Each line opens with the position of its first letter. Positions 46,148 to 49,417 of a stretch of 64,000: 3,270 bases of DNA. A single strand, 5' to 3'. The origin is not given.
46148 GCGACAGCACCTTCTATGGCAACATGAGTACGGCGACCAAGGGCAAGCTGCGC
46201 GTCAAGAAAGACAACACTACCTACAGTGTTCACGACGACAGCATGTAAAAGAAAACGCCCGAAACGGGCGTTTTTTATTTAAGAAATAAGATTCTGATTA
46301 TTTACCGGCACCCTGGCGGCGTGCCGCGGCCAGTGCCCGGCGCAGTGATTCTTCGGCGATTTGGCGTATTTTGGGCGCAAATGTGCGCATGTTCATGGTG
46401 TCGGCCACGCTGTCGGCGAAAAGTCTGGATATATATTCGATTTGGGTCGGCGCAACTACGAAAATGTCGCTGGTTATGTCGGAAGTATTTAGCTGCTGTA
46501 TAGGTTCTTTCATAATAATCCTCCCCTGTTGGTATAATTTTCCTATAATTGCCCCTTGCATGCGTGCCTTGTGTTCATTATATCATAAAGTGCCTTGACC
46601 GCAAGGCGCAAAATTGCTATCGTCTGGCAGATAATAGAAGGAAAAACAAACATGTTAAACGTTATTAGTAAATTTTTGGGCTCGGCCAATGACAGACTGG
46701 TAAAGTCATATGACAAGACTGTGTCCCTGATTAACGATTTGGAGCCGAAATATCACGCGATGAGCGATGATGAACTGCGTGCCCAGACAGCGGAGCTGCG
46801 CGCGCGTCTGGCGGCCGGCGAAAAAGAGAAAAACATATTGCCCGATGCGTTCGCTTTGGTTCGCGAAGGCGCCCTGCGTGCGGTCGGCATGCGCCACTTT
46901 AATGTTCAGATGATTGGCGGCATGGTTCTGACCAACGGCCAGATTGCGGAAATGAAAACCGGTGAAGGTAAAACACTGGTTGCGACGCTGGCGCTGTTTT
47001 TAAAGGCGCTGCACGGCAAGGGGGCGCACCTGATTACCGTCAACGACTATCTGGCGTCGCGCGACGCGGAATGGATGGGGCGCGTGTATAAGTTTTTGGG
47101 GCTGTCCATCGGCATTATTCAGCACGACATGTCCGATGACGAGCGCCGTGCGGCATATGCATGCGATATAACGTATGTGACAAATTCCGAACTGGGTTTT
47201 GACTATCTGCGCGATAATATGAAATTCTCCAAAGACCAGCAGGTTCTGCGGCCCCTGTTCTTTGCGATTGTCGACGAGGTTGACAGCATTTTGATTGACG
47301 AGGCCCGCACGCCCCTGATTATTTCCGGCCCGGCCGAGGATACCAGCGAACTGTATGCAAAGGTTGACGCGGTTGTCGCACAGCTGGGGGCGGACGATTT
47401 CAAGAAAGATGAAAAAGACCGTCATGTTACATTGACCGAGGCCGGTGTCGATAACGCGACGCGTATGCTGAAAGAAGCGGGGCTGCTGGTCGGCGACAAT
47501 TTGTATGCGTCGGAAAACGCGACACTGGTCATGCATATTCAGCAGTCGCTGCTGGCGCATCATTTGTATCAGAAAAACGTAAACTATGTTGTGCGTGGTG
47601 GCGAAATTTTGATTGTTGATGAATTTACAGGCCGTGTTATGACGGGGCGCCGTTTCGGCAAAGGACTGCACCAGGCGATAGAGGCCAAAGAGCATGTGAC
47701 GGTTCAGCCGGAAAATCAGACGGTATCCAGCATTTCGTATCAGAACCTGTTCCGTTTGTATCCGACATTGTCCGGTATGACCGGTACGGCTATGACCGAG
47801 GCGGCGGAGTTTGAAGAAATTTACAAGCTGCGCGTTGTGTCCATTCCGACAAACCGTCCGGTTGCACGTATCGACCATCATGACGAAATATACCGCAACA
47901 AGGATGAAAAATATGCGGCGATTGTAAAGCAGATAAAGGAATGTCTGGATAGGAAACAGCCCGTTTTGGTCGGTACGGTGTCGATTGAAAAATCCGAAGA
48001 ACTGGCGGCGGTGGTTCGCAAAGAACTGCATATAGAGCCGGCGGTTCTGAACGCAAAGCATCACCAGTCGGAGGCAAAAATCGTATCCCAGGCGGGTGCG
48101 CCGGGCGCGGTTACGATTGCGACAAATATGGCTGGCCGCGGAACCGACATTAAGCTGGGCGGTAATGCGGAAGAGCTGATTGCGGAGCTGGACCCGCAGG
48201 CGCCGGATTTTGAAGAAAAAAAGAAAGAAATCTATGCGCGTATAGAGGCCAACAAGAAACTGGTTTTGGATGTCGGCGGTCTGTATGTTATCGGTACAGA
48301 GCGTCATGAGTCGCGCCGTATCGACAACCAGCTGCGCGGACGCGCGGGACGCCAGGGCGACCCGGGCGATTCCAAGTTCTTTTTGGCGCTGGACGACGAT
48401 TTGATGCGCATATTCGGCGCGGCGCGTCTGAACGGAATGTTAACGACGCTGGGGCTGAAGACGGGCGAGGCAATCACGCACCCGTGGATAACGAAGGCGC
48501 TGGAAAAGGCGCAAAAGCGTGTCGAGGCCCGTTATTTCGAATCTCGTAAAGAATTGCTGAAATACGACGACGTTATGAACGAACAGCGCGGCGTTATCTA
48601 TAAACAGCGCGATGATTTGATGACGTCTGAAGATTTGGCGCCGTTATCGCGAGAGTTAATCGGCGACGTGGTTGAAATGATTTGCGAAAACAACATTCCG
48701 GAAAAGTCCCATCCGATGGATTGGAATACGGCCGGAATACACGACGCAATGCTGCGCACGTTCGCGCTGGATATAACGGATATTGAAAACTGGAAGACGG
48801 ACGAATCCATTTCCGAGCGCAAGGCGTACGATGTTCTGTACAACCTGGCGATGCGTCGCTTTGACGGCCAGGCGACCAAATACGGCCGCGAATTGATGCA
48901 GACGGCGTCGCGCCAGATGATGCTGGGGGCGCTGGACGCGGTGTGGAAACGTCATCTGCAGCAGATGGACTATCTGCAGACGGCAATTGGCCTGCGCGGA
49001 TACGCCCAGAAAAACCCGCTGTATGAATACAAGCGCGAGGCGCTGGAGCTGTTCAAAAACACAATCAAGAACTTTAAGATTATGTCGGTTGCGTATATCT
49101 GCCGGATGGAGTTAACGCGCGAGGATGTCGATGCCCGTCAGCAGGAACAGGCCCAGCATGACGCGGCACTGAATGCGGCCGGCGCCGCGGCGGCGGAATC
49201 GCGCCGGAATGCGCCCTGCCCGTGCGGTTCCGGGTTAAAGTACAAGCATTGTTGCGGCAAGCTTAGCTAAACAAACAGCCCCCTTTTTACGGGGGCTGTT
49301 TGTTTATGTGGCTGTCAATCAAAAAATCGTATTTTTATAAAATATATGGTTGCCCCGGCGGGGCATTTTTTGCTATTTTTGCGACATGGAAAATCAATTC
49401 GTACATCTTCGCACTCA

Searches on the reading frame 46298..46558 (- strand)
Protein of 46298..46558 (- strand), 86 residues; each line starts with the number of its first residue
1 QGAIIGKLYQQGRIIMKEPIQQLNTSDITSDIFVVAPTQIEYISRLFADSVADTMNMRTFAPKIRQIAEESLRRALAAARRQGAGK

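Call 15: search_protein_families(library=pfam, proteins=[window:46298-46558:-], max_evalue=0.1)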
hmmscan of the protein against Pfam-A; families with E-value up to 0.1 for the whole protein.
window:46298-46558:- (86 aa): 0 families
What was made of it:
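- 46298..46561 (-): Conserved 87-aa ORF between the giant and secA. It is a syntenic neighbour of unknown function. It has no Pfam hit (call 15).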

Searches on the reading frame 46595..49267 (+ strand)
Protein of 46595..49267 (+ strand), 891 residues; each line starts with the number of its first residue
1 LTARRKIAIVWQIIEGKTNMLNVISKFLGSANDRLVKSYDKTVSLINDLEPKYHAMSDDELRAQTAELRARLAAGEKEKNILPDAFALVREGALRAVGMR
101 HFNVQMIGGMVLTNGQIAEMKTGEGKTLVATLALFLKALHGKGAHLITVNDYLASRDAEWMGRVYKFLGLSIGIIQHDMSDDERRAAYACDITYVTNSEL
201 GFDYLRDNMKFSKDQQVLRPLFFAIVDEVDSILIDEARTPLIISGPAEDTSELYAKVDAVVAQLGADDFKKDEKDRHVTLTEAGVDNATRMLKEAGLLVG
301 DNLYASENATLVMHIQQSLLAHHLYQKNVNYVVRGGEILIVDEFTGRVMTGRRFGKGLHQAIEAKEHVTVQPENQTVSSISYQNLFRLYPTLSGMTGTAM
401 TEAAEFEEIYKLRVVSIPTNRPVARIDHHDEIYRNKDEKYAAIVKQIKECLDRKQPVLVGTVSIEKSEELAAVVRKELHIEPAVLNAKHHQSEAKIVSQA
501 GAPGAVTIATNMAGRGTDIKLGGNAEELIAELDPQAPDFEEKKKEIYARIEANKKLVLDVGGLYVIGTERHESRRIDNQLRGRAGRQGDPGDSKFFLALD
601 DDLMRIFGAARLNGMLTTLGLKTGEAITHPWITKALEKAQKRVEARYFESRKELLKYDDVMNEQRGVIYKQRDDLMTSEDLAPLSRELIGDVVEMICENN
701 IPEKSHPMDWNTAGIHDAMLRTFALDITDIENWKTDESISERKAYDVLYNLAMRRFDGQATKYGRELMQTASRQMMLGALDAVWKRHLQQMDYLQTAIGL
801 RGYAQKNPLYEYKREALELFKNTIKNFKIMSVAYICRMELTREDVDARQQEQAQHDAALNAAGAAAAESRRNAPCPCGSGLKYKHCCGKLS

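Call 11: list_cluster_members(proteins=[window:46595-49267:+, window:42025-46245:+, P0001, P0005, P0008, P0041, P0047, P0108])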
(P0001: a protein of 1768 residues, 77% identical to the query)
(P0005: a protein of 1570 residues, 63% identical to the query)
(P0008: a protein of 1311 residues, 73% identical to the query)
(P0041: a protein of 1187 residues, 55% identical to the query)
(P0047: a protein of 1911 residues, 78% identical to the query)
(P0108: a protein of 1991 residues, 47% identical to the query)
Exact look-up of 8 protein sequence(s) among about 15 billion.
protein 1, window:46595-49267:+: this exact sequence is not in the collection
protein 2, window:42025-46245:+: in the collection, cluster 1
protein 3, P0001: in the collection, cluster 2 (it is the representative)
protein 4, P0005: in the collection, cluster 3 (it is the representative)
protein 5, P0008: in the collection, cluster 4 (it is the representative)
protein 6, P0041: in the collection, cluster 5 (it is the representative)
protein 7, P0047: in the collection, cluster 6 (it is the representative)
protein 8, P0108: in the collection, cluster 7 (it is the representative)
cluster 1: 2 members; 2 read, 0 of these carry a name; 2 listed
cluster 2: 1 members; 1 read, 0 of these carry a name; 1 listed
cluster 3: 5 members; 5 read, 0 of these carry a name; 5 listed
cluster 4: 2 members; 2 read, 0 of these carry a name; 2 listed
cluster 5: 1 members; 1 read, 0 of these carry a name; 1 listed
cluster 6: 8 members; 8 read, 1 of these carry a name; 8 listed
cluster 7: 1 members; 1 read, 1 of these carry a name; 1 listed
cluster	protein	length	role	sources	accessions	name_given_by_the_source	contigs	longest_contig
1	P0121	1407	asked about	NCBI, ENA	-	-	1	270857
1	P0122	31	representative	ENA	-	-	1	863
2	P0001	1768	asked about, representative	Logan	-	-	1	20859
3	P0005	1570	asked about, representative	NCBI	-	-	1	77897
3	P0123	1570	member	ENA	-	-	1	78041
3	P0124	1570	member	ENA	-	-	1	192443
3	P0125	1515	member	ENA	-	-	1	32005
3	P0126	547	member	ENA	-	-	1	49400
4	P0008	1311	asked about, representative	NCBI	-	-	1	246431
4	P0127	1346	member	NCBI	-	-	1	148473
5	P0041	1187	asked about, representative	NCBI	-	-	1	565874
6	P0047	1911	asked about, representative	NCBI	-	-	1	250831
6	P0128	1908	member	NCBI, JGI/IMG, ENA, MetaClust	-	\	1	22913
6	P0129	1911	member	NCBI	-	-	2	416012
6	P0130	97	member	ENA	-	-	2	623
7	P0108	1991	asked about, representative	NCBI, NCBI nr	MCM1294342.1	MAG: hypothetical protein NC311_02165 [Muribaculaceae bacterium] | hypothetical protein [Muribaculaceae bacterium]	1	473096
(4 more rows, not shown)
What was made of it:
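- Checked: Exactly this 1407-aa product is on record in NCBI and ENA (call 11).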

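Call 14: search_protein_families(library=ncbifam, proteins=[window:46595-49267:+], max_evalue=0.00001)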
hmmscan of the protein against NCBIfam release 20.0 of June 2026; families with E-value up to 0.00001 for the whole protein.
window:46595-49267:+ (891 aa): 10 families
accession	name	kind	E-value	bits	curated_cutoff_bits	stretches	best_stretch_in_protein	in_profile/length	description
NF009538.1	PRK12904.1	equivalog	0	1155.4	814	1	24-840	2-813/814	preprotein translocase subunit SecA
TIGR00963.1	secA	equivalog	0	1041.7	800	1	46-826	1-786/787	preprotein translocase subunit SecA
NF006630.0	PRK09200.1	subfamily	2.5e-264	879.1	862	2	26-528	4-501/789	preprotein translocase subunit SecA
TIGR04397.1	SecA2_Bac_anthr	exception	5e-251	835.1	1085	2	25-528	2-499/774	accessory Sec system translocase SecA2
NF009536.0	PRK12901.1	equivalog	4.6e-241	803.1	1493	4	308-526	487-704/1118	preprotein translocase subunit SecA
TIGR03714.1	secA2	equivalog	4.5e-213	709.7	930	2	35-528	5-497/762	accessory Sec system translocase SecA2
NF012136.0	SecA2_Lm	equivalog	2.3e-186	621.1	1100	2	33-527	8-495/776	accessory Sec system translocase SecA2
TIGR04221.1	SecA2_Mycobac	equivalog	4.7e-175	583.9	725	2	24-680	5-621/762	accessory Sec system translocase SecA2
NF004088.0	PRK05590.1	equivalog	1.8e-07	31.6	140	1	868-889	144-165/166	hypothetical protein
TIGR04102.1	SWIM_PBPRA1643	hypoth_equivalog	4.9e-07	30.1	68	1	845-888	62-108/108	PBPRA1643 family SWIM/SEC-C metal-binding motif protein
